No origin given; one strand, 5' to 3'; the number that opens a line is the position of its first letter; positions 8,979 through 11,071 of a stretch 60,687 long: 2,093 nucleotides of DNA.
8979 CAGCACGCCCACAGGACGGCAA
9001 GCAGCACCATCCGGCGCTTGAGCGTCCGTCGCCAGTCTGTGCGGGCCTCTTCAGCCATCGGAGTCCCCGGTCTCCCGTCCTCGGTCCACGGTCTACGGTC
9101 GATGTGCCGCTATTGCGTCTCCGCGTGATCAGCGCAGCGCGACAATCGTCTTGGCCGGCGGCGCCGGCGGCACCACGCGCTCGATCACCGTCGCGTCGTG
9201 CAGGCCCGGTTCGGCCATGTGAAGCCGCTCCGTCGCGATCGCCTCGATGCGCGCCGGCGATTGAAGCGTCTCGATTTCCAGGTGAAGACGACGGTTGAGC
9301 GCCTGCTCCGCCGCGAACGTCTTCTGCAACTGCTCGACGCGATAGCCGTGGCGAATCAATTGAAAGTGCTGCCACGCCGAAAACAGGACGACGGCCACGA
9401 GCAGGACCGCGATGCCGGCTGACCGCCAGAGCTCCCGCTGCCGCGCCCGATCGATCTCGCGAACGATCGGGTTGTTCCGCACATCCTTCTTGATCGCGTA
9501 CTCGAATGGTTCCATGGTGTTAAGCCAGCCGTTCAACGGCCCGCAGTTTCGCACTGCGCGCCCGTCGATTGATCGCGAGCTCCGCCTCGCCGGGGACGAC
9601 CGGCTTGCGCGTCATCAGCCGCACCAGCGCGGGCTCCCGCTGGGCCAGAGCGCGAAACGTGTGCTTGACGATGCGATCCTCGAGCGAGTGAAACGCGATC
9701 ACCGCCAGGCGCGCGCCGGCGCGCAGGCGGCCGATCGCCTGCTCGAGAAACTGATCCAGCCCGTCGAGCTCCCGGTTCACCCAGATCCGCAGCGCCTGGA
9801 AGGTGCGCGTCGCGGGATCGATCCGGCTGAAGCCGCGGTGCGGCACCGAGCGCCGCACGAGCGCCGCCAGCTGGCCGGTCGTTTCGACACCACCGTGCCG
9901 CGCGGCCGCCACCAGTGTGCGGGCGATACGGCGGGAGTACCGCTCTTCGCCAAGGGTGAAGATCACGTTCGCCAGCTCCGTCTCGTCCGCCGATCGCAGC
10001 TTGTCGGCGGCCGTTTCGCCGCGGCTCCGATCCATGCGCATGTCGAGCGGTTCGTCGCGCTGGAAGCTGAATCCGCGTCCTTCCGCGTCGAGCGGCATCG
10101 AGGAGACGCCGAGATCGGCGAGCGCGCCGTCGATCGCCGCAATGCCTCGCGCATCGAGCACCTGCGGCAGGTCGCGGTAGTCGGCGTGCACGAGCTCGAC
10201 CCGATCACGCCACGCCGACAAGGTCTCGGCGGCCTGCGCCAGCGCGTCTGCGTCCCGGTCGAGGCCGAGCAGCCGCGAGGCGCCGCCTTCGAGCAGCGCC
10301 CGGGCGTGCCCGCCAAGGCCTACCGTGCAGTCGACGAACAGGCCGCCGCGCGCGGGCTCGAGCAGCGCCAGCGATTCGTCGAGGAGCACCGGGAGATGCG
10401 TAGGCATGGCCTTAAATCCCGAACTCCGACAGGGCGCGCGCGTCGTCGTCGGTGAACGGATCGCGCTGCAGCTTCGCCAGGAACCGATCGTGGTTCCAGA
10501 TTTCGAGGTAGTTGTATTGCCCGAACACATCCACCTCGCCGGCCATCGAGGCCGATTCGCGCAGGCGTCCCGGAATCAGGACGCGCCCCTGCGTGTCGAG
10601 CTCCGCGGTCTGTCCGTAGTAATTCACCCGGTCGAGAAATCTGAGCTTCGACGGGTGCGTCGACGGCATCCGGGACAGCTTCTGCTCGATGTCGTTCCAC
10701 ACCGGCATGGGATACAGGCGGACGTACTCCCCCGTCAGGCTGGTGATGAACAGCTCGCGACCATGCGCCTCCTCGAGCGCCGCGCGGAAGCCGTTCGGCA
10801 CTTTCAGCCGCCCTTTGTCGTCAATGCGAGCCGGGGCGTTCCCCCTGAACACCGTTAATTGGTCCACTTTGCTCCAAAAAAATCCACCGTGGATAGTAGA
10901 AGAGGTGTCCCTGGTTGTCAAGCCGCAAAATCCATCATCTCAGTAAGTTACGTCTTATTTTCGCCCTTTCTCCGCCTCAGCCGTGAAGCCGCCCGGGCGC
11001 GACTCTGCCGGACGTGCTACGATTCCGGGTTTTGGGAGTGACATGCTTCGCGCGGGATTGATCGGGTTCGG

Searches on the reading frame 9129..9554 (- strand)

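Call 57: search_protein_families(library=pfam, proteins=[window:9129-9554:-], max_evalue=0.001)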
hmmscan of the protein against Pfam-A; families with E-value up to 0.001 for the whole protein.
window:9129-9554:- (141 aa): 2 families
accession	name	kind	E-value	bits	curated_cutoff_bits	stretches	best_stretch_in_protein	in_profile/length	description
PF04999.18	FtsL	-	2.7e-07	31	22.9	1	40-125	7-96/97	Cell division protein FtsL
PF04977.20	DivIC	-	3.4e-07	30.4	28.9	1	49-117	2-71/80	Septum formation initiator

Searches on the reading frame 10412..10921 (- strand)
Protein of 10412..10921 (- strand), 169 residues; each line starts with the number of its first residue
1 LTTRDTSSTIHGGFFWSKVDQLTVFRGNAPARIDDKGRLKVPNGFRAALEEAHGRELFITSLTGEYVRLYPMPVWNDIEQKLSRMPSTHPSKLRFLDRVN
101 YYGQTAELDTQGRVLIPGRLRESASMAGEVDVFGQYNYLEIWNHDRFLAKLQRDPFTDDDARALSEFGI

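Call 57: search_protein_families(library=pfam, proteins=[window:10412-10921:-], max_evalue=0.001)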
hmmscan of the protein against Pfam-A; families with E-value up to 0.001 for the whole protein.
window:10412-10921:- (169 aa): 1 family
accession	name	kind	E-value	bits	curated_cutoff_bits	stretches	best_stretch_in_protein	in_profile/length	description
PF02381.23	MraZ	-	3.2e-23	81.9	23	2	105-165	7-70/72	MraZ protein, putative antitoxin-like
